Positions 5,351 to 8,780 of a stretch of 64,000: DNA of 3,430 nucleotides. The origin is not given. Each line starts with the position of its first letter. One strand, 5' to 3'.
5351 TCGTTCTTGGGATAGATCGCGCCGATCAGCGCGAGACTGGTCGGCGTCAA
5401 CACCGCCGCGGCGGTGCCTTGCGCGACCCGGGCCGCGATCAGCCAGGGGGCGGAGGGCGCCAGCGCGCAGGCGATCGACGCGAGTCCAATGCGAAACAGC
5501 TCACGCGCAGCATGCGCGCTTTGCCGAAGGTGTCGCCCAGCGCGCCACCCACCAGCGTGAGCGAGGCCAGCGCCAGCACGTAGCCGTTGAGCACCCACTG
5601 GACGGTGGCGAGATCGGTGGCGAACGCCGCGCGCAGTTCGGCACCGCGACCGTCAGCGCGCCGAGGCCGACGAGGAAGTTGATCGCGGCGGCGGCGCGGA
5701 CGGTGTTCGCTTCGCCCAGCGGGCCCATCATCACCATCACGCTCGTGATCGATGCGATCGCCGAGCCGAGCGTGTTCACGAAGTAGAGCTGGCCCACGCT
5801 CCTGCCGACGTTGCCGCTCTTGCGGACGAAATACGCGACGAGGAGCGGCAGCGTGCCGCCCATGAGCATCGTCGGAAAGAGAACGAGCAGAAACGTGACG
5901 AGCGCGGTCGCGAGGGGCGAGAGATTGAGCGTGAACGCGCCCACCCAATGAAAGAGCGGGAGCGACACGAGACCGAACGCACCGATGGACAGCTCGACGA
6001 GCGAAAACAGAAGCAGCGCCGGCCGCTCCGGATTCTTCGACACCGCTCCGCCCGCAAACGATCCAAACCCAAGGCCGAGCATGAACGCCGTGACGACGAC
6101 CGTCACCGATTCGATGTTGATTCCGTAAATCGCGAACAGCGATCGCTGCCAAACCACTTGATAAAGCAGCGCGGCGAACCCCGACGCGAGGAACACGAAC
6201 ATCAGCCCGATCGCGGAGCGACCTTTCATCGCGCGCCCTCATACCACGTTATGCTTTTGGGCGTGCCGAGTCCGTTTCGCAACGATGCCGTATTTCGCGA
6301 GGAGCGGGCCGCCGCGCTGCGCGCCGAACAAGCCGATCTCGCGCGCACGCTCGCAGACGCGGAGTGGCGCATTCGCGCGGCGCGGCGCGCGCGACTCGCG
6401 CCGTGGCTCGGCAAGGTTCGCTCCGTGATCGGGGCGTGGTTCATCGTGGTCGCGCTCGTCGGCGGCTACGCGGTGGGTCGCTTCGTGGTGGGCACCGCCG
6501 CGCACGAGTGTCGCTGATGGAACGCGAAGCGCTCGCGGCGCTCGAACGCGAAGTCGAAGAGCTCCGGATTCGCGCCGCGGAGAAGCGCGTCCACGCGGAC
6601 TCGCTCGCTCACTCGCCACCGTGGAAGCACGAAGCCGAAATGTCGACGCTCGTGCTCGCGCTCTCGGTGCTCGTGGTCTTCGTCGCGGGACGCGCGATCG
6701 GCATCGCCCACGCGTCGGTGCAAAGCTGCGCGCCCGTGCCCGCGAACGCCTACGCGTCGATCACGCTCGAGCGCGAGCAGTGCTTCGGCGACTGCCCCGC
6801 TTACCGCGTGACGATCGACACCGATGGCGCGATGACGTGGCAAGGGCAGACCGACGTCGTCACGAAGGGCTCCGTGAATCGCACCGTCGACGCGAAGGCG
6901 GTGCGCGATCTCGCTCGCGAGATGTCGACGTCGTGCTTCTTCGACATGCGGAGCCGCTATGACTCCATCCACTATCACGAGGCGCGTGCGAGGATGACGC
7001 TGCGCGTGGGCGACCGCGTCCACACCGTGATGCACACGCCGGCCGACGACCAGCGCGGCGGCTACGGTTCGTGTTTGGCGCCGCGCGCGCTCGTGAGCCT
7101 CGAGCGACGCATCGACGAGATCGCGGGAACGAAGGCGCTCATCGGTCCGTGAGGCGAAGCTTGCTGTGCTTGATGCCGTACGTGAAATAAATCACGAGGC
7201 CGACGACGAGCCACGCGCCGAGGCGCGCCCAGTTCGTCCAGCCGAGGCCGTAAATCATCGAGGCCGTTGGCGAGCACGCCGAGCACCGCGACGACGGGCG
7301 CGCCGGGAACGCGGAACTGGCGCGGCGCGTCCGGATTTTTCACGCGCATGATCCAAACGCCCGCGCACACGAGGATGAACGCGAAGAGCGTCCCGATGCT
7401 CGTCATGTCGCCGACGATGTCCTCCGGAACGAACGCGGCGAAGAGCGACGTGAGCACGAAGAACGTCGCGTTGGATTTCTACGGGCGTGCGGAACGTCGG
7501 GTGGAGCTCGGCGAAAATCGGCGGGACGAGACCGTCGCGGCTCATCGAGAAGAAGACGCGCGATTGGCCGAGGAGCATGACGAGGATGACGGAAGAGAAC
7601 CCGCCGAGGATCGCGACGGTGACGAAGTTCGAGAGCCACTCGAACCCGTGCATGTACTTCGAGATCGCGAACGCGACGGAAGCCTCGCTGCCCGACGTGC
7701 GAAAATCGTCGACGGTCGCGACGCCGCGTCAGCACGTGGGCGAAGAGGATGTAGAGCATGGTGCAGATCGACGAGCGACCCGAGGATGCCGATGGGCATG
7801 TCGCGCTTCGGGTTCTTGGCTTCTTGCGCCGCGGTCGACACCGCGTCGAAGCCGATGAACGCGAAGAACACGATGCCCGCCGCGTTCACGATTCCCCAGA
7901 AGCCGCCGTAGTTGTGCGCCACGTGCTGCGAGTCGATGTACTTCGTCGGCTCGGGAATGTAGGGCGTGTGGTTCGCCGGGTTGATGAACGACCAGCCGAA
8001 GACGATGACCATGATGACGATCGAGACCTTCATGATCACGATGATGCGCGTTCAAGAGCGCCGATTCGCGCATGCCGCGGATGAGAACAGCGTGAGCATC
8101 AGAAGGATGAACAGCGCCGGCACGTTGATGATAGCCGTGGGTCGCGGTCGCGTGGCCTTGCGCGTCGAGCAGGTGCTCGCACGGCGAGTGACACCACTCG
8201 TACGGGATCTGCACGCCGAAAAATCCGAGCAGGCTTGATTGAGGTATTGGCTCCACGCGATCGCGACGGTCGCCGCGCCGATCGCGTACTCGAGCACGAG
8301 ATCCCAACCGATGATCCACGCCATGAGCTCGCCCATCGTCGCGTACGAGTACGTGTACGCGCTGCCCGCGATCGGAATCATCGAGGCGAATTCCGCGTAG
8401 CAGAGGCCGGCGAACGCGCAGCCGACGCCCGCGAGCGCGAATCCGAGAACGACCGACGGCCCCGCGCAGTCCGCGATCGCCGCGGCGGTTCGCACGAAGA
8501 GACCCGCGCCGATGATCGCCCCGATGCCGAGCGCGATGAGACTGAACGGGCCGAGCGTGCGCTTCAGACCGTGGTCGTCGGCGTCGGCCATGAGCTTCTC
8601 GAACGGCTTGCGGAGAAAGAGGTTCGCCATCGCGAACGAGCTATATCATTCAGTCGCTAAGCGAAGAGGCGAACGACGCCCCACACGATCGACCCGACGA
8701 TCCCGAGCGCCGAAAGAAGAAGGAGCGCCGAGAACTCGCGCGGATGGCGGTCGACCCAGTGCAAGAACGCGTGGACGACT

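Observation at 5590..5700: Intragenic junction between two codon-usage regimes: a spermidine-synthase-like membrane N-terminus runs into a 5'-truncated DHA2 MFS gene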

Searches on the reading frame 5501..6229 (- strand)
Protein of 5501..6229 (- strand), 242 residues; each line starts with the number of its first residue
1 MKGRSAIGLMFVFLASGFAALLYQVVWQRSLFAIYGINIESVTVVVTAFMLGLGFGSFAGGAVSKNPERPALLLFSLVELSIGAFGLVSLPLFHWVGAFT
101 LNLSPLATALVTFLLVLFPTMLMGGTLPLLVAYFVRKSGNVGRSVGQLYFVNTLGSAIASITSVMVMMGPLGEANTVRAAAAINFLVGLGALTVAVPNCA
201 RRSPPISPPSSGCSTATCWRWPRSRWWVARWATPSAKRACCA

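Call 6: search_protein_families(library=pfam, proteins=[window:5621-6229:-], max_evalue=0.01)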
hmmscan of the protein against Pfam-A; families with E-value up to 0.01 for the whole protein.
seq(203 aa): 0 families

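Call 7: find_homologous_proteins(query=window:5642-6229:-)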
Query seq(196 aa) (196 aa): 1923 proteins with E <= 0.001 among 5030 candidates; the best 120 are listed.
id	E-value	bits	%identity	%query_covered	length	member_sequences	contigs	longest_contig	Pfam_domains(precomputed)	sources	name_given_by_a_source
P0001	1.8e-103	362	93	98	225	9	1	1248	-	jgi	jgi:spermidine synthase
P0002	2.0e-100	352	90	99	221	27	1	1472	-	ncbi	-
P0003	4.5e-100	351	90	99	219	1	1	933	-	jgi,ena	-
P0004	9.7e-100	350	92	98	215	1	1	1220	-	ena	-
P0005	6.2e-98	344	86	99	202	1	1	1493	-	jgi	-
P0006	8.5e-97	340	91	98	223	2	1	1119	-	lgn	-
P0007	9.8e-97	340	86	98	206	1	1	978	-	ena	-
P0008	7.6e-96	337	89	98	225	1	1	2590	PF07690.22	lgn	-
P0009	3.2e-95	335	88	96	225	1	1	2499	-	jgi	jgi:spermidine synthase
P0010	1.1e-94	334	90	90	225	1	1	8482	-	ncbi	-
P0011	3.8e-94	332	86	100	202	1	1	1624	-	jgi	jgi:spermidine synthase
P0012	2.5e-93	329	86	98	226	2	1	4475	PF07690.22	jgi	jgi:spermidine synthase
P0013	8.1e-93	328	85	98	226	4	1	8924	-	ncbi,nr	ncbi:MAG TPA: fused MFS/spermidine synthase [Polyangiaceae bacterium]|nr:fused MFS/spermidine syntha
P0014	1.1e-92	327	88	94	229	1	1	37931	-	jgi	jgi:predicted membrane-bound spermidine synthase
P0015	1.1e-92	327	86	94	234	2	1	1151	-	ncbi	-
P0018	7.3e-92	324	85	100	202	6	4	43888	-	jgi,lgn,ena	jgi:spermidine synthase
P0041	1.9e-81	290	82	94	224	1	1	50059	-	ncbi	ncbi:hypothetical protein BH09MYX1_BH09MYX1_04640 [soil metagenome]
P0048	4.6e-78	279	75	98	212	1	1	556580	PF07690.22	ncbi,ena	-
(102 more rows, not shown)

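Call 12: find_encoding_contigs(protein=P0014, flank=10000, max_places=3)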
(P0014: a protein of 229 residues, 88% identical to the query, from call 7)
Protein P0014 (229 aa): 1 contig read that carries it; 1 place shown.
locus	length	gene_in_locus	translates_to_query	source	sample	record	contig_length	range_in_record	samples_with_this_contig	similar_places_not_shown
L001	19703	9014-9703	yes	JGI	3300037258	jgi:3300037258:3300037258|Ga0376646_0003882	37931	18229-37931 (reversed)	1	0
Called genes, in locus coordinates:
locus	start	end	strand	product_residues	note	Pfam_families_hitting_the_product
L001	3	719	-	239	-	?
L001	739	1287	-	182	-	-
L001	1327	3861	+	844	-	PF01979:Amidohydro_1, PF07969:Amidohydro_3, PF02412:TSP_3 (faint)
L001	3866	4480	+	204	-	-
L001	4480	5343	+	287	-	PF01925:TauE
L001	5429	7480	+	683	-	PF07676:PD40 (faint)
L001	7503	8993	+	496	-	PF13520:AA_permease_2, PF00324:AA_permease, PF13906:AA_permease_C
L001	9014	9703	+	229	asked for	-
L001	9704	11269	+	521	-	PF13489:Methyltransf_23 (faint), PF01564:Spermine_synth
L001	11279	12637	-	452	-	-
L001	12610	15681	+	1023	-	PF26550:Tricorn_2nd, PF26549:Tricorn_N, PF07676:PD40 (weak), PF01103:Omp85 (weak)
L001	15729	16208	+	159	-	-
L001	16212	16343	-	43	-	-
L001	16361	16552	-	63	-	-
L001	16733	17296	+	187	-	PF00265:TK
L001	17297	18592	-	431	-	PF00905:Transpeptidase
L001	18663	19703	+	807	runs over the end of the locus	PF02985:HEAT (faint), PF13646:HEAT_2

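Call 13: find_encoding_contigs(protein=P0018, flank=10000, max_places=3)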
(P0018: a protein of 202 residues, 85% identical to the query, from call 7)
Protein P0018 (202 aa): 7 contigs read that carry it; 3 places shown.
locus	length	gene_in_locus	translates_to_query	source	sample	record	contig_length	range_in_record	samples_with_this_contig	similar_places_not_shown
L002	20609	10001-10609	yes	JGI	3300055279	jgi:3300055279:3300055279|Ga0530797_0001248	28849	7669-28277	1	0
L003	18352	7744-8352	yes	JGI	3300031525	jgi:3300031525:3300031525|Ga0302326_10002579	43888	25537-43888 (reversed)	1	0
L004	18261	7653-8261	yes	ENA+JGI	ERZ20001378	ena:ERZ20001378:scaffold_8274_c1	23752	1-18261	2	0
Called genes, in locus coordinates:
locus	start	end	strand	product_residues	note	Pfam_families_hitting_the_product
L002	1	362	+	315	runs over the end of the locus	PF01522:Polysacc_deac_1, PF10096:DUF2334 (faint)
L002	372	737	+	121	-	PF01906:YbjQ_1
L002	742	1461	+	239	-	PF00578:AhpC-TSA, PF08534:Redoxin, PF00085:Thioredoxin, PF02630:SCO1-SenC (weak), PF13905:Thioredoxin_8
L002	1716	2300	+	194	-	PF07638:Sigma70_ECF (faint), PF04542:Sigma70_r2, PF08281:Sigma70_r4_2, PF04545:Sigma70_r4 (weak)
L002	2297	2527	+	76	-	-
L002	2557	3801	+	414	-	PF00069:Pkinase, PF07714:PK_Tyr_Ser-Thr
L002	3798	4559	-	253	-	-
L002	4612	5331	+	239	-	-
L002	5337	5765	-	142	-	PF08332:CaMKII_AD (weak), PF13474:SnoaL_3, PF14534:DUF4440, PF12680:SnoaL_2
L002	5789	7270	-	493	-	PF19864:Radical_SAM_N2, PF04055:Radical_SAM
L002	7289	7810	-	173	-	-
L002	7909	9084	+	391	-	PF13433:Peripla_BP_5, PF13458:Peripla_BP_6, PF01094:ANF_receptor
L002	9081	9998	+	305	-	PF02653:BPD_transp_2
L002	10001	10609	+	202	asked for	-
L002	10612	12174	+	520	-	PF01564:Spermine_synth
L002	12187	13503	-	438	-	-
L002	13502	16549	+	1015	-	PF07676:PD40 (faint), PF26550:Tricorn_2nd, PF26549:Tricorn_N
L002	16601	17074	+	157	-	-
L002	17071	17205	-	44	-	-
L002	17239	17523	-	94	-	-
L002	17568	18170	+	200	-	PF00265:TK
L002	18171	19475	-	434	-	PF00905:Transpeptidase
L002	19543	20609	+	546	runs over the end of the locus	?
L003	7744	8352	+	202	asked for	-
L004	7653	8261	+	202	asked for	-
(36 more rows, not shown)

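Call 14: find_encoding_contigs(protein=P0010, flank=10000, max_places=3)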
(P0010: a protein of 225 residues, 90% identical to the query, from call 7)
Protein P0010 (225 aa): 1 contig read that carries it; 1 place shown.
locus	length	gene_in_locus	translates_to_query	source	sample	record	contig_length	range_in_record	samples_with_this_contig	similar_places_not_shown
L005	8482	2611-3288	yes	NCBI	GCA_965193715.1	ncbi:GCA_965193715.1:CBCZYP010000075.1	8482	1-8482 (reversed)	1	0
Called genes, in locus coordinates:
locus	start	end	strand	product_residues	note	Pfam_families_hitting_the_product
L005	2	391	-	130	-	?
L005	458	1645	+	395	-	PF13433:Peripla_BP_5, PF13458:Peripla_BP_6, PF01094:ANF_receptor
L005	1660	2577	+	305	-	PF02653:BPD_transp_2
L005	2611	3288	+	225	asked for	-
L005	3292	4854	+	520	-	PF01564:Spermine_synth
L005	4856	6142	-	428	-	-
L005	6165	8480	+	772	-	?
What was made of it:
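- On Chimeric contig (technical join of two genomes): The right flank matches Polyangiaceae/MYX relatives (calls 7, 12-14).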

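Call 22: find_encoding_contigs(protein=window:5501-6229:-, flank=10000, max_places=4)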
Protein window:5501-6229:- (242 aa): no gene with exactly this product is on record in the collection.

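Call 49: find_encoding_contigs(protein=P0048, flank=6000, max_places=2)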
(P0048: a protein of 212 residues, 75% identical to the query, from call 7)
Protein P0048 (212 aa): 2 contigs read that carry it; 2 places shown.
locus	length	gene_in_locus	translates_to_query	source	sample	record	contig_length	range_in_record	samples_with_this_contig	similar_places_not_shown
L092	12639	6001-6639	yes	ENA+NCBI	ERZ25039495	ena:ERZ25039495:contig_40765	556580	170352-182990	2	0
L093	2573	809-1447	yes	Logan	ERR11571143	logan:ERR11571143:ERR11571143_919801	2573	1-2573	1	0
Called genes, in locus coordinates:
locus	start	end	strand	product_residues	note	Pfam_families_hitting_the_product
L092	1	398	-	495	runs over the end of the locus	PF19864:Radical_SAM_N2, PF04055:Radical_SAM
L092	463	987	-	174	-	-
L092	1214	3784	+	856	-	PF01979:Amidohydro_1, PF07969:Amidohydro_3, PF02412:TSP_3 (faint)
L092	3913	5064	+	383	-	PF13407:Peripla_BP_4 (weak), PF13433:Peripla_BP_5, PF13458:Peripla_BP_6, PF01094:ANF_receptor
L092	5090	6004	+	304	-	PF02653:BPD_transp_2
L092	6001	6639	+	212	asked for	PF07690:MFS_1 (weak)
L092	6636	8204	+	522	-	PF01564:Spermine_synth (weak)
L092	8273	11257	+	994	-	PF19283:APEH_N (faint), PF26550:Tricorn_2nd, PF26549:Tricorn_N (weak), PF07676:PD40 (weak), PF01103:Omp85 (weak)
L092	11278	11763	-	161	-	-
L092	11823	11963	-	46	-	-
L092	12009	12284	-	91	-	-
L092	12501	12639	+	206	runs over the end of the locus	PF00265:TK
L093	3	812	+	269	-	?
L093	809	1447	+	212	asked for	PF07690:MFS_1 (weak)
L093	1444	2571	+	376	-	?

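Call 50: find_encoding_contigs(protein=P0041, flank=6000, max_places=2)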
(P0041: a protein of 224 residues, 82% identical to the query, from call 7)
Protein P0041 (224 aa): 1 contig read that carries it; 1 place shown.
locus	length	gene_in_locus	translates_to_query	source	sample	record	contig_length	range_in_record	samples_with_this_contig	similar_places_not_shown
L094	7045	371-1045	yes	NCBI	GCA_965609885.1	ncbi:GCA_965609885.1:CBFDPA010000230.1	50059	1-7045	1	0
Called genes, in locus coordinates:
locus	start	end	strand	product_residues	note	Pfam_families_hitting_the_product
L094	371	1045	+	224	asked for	-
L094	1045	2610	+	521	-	PF01564:Spermine_synth, PF13489:Methyltransf_23 (weak)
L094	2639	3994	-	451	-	-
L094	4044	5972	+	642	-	PF26550:Tricorn_2nd, PF26549:Tricorn_N, PF07676:PD40 (weak)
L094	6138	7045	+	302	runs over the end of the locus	PF01103:Omp85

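Call 56: find_encoding_contigs(protein=P0004, flank=2000, max_places=2)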
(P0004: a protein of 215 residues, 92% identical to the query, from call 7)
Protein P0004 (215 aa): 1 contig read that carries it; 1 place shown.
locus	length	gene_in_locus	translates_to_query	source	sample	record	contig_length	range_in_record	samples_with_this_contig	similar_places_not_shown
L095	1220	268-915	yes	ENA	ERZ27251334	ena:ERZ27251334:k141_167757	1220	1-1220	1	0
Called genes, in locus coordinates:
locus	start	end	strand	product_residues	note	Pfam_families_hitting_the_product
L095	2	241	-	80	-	?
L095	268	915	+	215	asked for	-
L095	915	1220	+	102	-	?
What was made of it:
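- The join truncates both genes and removes a partner gene that is invariant in 8 related loci (calls 12-14, 49, 50, 56).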

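Call 57: find_encoding_contigs(protein=P0001, flank=2000, max_places=2)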
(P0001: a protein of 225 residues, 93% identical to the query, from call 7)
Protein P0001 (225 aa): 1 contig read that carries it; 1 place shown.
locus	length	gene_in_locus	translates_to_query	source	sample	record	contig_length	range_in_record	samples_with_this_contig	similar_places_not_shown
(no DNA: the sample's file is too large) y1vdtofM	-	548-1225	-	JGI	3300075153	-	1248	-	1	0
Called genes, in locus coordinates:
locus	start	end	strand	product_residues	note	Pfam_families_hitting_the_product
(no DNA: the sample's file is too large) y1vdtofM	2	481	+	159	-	?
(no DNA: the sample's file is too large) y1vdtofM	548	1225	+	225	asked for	-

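Call 62: search_protein_families(library=ncbifam, proteins=[L001:9704-11269:+, P0004], max_evalue=0.001)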
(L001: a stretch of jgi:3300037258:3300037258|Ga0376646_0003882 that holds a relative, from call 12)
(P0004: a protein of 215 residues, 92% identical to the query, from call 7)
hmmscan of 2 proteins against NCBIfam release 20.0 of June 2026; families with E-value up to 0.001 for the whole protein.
L001:9704-11269:+ (521 aa): 5 families
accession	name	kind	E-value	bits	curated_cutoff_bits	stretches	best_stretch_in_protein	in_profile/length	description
NF037959.1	MFS_SpdSyn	subfamily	7.1e-20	71.2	40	1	27-408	21-391/480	fused MFS/spermidine synthase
NF002956.0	PRK03612.1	equivalog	2.9e-17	62.3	472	1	5-407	25-422/522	polyamine aminopropyltransferase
NF002010.0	PRK00811.1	equivalog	2.4e-12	46.7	260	1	283-404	74-195/287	polyamine aminopropyltransferase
TIGR00417.1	speE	equivalog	5.2e-11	42.3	249.55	1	284-403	69-187/271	spermidine synthase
NF003380.0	PRK04457.1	equivalog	6.2e-10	38.5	304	1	285-407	67-185/265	polyamine aminopropyltransferase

P0004 (215 aa): 2 families
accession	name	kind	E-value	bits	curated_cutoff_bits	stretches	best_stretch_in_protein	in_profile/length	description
NF002956.0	PRK03612.1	equivalog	2.1e-12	46.3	472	1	4-198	17-201/522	polyamine aminopropyltransferase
NF037959.1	MFS_SpdSyn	subfamily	3.4e-10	39.3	40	1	21-199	5-186/480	fused MFS/spermidine synthase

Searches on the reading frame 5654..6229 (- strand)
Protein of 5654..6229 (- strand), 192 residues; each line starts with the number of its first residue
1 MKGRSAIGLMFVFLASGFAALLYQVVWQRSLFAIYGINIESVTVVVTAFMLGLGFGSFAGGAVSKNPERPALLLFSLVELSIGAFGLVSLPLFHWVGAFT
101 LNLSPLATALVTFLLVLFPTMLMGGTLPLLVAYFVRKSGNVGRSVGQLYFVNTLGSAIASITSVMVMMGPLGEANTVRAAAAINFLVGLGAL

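Call 62: search_protein_families(library=ncbifam, proteins=[window:5654-6229:-], max_evalue=0.001)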
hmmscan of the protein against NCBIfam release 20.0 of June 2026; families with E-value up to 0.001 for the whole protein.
seq(192 aa): 2 families
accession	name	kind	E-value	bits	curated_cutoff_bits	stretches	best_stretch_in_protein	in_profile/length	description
NF002956.0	PRK03612.1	equivalog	9.2e-10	37.5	472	1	7-189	20-193/522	polyamine aminopropyltransferase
NF037959.1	MFS_SpdSyn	subfamily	3.2e-08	32.8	40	1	21-189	5-176/480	fused MFS/spermidine synthase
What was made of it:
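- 5654..6229 (-): Native stand-alone MFS-like membrane protein gene, residues 1-192. It is missing only its last ~10-35 low-complexity codons. Homology ends after ............. It hits NF037959 positions 5-176 of 480 at 32.8 bits, below the cutoff of 40 (call 62).
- On Fused MFS/spermidine synthase (NF037959): 32.8 bits, covering only profile positions 5-176 of 480 (call 62).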

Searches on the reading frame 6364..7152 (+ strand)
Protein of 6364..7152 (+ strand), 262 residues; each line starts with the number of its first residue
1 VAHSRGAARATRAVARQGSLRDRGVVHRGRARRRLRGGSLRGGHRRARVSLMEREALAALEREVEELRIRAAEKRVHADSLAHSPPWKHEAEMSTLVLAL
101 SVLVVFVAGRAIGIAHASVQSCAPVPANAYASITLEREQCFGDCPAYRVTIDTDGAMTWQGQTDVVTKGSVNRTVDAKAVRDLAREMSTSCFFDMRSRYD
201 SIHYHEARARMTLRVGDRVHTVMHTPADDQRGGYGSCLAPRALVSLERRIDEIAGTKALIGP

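Call 6: search_protein_families(library=pfam, proteins=[window:6364-7152:+], max_evalue=0.01)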
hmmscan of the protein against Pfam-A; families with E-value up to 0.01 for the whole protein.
window:6364-7152:+ (262 aa): 1 family
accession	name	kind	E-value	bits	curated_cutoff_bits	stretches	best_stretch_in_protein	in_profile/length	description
PF20033.5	DUF6438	-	2.2e-18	67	30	1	132-253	2-115/116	Domain of unknown function (DUF6438)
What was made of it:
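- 6250..7152 (+): Two native genes that appear translationally coupled: an 88-aa coiled-coil/TM protein (6250-6517) and a DUF6438 protein (6514-7152). No frameshift is detectable in either. Together with the membrane gene they form the 1.49-kb clean native stretch that abuts the junction. DUF6438 profile positions 2-115 of 116 match in a single frame (call 6).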

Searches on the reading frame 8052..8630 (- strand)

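Call 6: search_protein_families(library=pfam, proteins=[window:8052-8630:-], max_evalue=0.01)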
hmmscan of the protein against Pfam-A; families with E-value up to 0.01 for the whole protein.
window:8052-8630:- (192 aa): 2 families
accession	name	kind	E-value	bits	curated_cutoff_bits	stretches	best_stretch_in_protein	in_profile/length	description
PF00324.27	AA_permease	-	1.2e-14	54.3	24.6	1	33-133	4-104/470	Amino acid permease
PF13520.12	AA_permease_2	-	5.8e-14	52.3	27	1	26-138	1-112/427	Amino acid permease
